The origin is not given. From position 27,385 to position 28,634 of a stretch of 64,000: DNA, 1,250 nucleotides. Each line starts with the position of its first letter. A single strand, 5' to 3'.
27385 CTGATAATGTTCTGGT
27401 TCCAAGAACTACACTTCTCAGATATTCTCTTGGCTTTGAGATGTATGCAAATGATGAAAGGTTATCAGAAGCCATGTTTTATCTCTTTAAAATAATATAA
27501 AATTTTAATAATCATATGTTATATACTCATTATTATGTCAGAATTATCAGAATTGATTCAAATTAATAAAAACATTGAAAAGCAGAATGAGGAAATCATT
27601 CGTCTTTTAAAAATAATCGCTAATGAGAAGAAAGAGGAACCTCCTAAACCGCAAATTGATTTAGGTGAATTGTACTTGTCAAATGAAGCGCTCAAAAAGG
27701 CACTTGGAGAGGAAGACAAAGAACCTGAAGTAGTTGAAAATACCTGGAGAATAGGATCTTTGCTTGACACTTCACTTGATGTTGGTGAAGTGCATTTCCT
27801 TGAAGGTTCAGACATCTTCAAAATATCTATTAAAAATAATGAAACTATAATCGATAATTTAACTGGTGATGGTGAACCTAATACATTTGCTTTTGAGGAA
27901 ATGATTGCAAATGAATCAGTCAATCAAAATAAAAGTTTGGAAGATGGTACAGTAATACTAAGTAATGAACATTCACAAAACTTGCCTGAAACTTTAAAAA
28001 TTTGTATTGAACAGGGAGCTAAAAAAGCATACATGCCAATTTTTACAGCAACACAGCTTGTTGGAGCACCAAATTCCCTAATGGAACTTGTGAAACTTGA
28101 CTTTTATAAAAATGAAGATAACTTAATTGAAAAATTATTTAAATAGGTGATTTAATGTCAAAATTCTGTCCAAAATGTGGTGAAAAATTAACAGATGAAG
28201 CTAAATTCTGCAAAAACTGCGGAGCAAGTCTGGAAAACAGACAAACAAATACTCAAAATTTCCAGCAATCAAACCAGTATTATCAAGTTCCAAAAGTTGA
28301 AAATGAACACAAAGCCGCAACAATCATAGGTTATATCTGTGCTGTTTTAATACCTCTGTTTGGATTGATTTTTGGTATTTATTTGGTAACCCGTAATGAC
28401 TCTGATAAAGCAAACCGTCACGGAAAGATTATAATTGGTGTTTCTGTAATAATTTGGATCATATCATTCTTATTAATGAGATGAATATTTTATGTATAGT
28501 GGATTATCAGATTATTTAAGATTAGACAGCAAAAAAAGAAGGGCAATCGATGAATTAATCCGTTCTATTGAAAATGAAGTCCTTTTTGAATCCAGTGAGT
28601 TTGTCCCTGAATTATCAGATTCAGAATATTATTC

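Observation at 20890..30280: Tightly packed 11-gene cluster (Fe-S helicase, Zn-ribbon/TerB-like AAA+ ATPase, Zn-ribbon membrane proteins, SseB-like, Lon-like, HExxH): candidate undescribed conflict or stress system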

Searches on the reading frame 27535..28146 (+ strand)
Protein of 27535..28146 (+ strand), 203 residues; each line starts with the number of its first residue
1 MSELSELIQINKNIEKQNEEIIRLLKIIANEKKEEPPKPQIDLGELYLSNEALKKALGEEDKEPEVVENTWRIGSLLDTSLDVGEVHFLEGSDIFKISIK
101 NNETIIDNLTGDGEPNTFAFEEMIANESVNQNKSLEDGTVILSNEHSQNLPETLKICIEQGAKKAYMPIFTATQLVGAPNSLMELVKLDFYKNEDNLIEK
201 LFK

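Call 4: search_protein_families(library=pfam, max_evalue=0.1, proteins=[window:27535-28146:+])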
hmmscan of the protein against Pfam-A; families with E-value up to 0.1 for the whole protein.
window:27535-28146:+ (203 aa): 0 families

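Call 5: search_protein_families(library=padloc, max_evalue=0.1, proteins=[window:27535-28146:+])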
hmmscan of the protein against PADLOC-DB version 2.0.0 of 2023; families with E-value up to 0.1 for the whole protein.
window:27535-28146:+ (203 aa): 1 family
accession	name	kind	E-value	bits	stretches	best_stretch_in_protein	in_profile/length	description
PDLC02506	BrxL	-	7.7e-09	32.4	1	106-200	574-675/680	BrxL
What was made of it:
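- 27535..28146 (+): g7: a near-invariant N-terminal helix, an acidic linker, and a Lon/BrxL-like C-terminal subdomain that is probably not catalytic. PADLOC BrxL at 7.7e-9, covering residues 106-200 (call 5).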

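Call 12: search_protein_families(library=ncbifam, max_evalue=0.01, proteins=[window:27535-28146:+])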
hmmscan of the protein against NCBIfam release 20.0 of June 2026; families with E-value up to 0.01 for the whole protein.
window:27535-28146:+ (203 aa): 1 family
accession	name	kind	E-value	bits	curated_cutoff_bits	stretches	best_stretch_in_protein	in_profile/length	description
TIGR02653.1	Lon_rel_chp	hypoth_equivalog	1.3e-06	27.1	628.25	1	107-196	570-666/675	protease Lon-related BREX system protein BrxL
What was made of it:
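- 27535..28146 (+): TIGR02653 at 1.3e-6 (call 12).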

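Call 13: search_protein_families(library=phrogs, max_evalue=0.01, proteins=[window:27535-28146:+])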
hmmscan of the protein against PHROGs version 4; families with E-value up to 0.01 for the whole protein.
window:27535-28146:+ (203 aa): 0 families

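Call 27: search_solved_structures(query=window:27535-28143:+, max_evalue=10)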
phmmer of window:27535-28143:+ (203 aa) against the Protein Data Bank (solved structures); distinct sequences matched with E-value up to 10: 6.
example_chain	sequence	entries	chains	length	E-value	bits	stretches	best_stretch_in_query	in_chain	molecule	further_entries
6s7t_H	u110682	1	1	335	0.026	17.6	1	59-117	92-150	Magnesium transporter protein 1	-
2brt_A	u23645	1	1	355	0.8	12.7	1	5-111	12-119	LEUCOANTHOCYANIDIN DIOXYGENASE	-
1gp4_A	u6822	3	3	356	0.81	12.7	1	5-111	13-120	ANTHOCYANIDIN SYNTHASE | LEUCOANTHOCYANIDIN DIOXYGENASE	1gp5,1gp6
8eil_A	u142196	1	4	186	0.93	12.5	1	115-194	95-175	Protease Lon-related BREX system protein BrxL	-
4m91_A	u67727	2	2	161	1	12.4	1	60-113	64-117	Tumor suppressor candidate 3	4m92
4m8g_A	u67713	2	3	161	1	12.4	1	60-113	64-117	Tumor suppressor candidate 3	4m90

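Call 56: search_solved_structures(query=A5, max_evalue=10, show_alignments=2)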
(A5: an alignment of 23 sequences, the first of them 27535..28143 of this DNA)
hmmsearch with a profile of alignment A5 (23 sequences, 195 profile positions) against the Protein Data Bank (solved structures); distinct sequences matched with E-value up to 10: 3.
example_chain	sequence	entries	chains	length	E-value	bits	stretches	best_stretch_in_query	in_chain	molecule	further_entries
8eil_A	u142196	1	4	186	0.032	17.4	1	135-182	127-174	Protease Lon-related BREX system protein BrxL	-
8emc_A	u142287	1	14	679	0.23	14.6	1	136-182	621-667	Protease Lon-related BREX system protein BrxL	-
8emh_A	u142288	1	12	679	0.23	14.6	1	136-182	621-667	Protease Lon-related BREX system protein BrxL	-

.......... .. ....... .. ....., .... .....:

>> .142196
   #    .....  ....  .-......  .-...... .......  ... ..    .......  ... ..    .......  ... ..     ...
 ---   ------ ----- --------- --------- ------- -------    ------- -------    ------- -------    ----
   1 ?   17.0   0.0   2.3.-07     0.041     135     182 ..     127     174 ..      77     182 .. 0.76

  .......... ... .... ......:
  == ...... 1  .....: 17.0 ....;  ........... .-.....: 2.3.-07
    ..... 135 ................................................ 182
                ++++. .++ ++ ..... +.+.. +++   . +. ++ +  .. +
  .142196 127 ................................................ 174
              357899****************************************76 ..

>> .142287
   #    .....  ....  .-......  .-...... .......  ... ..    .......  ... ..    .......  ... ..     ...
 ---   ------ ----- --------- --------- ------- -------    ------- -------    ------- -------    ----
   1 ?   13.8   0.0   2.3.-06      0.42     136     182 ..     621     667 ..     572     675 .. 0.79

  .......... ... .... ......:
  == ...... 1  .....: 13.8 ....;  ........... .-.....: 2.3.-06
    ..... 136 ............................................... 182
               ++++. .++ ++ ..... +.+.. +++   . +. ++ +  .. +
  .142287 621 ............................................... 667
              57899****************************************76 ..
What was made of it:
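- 27535..28146 (+): Profile search against PDB gives BrxL 8eil at E 0.032 (call 56).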

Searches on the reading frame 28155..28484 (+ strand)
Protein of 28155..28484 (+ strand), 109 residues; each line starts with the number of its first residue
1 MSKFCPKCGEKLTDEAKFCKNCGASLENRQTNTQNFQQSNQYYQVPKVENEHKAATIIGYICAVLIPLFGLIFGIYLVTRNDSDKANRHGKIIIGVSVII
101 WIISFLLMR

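Call 4: search_protein_families(library=pfam, max_evalue=0.1, proteins=[window:28155-28484:+])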
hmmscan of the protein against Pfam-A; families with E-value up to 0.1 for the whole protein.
window:28155-28484:+ (109 aa): 24 families
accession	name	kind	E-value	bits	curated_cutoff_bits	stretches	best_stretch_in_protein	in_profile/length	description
PF13240.11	Zn_Ribbon_1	-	4.9e-10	39.3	25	1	4-26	1-23/23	zinc-ribbon domain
PF13248.11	Zn_ribbon_3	-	1.1e-07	31.5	27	1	5-24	5-24/26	zinc-ribbon domain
PF12773.13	DZR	-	2.3e-06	28.1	27.3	1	5-27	1-23/45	Double zinc ribbon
PF14803.11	Zn_ribbon_Nudix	-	2e-05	24.9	25.6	0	3-13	1-11/34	Nudix N-terminal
PF24460.1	DUF7575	-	0.00053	19.7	28.5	1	5-27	6-28/28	Domain of unknown function (DUF7575)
PF24463.1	DUF7577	-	0.00054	20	28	1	5-27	5-27/27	Domain of unknown function (DUF7577)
PF18912.6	DZR_2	-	0.00081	19.6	27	1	3-29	22-49/56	Double zinc ribbon domain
PF10601.15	zf-LITAF-like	-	0.0028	18.2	23.8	0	4-28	44-68/70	LITAF-like zinc ribbon domain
PF08271.17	Zn_Ribbon_TF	-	0.0039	17.1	29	1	5-30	3-33/43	TFIIB zinc-binding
PF08006.16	HAAS_TM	-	0.009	16.5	28.3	1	56-107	21-68/117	HAAS transmembrane region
PF17032.10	Zn_ribbon_15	-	0.011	17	28.9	1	3-23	53-73/73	zinc-ribbon family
PF10951.13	DUF2776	-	0.017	14.9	26.1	1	57-102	78-119/348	Protein of unknown function (DUF2776)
PF14149.11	YhfH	-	0.019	15.3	27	0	3-14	14-25/37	YhfH-like protein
PF02150.21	Zn_ribbon_RPB9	-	0.021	15.1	25.2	0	3-10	2-9/36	RNA polymerases M/15 Kd subunit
PF12679.13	ABC2_membrane_2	-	0.041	13.6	27.2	1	16-84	44-96/283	ABC-2 family transporter protein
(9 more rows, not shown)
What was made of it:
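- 28155..28484 (+): g8: zinc ribbon plus 2 TM. Zn_Ribbon_1 at 4.9e-10 (call 4).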

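Call 5: search_protein_families(library=padloc, max_evalue=0.1, proteins=[window:28155-28484:+])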
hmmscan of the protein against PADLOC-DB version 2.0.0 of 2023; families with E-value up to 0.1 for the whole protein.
window:28155-28484:+ (109 aa): 2 families
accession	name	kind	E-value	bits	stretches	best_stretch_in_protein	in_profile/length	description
PDLC00930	Cas12u1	-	0.055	10.3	1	2-36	492-526/533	Cas12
PDLC00014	DruE2|DruE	-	0.073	8.4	1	5-49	1111-1156/1928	SNF2 family N-terminal domain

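Call 12: search_protein_families(library=ncbifam, max_evalue=0.01, proteins=[window:28155-28484:+])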
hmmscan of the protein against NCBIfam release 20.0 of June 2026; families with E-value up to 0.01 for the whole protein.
window:28155-28484:+ (109 aa): 10 families
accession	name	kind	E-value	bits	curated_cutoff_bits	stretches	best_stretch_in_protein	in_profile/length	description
NF053815.1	teico_TcaA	equivalog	9.8e-07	27.9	550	1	3-71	2-71/463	membrane-associated protein TcaA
NF011149.0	PRK14559.1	equivalog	0.00026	19.9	374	1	5-47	4-46/642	serine/threonine phosphatase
NF049953.1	ribbon_DG_selen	exception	0.00037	20.4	130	1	2-42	5-45/172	zinc ribbon-containing (seleno)protein DG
NF033497.1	rubre_like_arch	subfamily_domain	0.00041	20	32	1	5-31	3-31/34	rubrerythrin-like domain-containing protein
NF042414.1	CLC_0170_fam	subfamily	0.00064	19.6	30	0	42-73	23-54/56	CLC_0170 family protein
NF047723.1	TransFacS4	equivalog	0.00094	19.6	120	1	3-80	2-77/90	transcription factor S4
NF002669.0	PRK02391.1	equivalog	0.0011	18.2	341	1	55-109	156-208/298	zinc metalloprotease HtpX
NF046000.1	MAG1210_fam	subfamily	0.0017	17.1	275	1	27-105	37-113/550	MAG1210 family protein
TIGR04476.1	exosort_XrtN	exception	0.0032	16.7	200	1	43-108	215-277/406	exosortase N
NF045510.1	4Cys_prefix_kin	domain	0.0065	16.7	24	0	14-26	14-26/26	4-Cys prefix domain-containing protein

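Call 13: search_protein_families(library=phrogs, max_evalue=0.01, proteins=[window:28155-28484:+])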
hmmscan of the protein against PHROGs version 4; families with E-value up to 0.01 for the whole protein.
window:28155-28484:+ (109 aa): 12 families
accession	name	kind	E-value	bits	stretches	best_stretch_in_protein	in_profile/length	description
phrog_2546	-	unknown function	6.1e-08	34.1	1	4-42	2-39/180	-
phrog_22898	-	unknown function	9.2e-06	26.9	1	3-76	2-77/163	-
phrog_9700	-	unknown function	1.1e-05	25.6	1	2-103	6-102/483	-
phrog_6586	-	unknown function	1.6e-05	25.8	1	5-80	6-75/129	-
phrog_4852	-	unknown function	2e-05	25.3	1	3-45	14-58/194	-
phrog_8436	-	unknown function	3e-05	25.1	1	3-37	64-99/110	-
phrog_8032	-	unknown function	0.00019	22.6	1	3-58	74-125/173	-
phrog_10714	-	unknown function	0.00049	21.3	1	3-32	74-105/109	-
phrog_27136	-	unknown function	0.0012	19.4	1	3-42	2-39/224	-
phrog_16989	-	moron, auxiliary metabolic gene and host takeover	0.0015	19.5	1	3-46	7-49/122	membrane protein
phrog_16447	-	unknown function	0.0027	18.5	1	2-48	27-69/160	-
phrog_1494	-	unknown function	0.0036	17.5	0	3-16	200-213/226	-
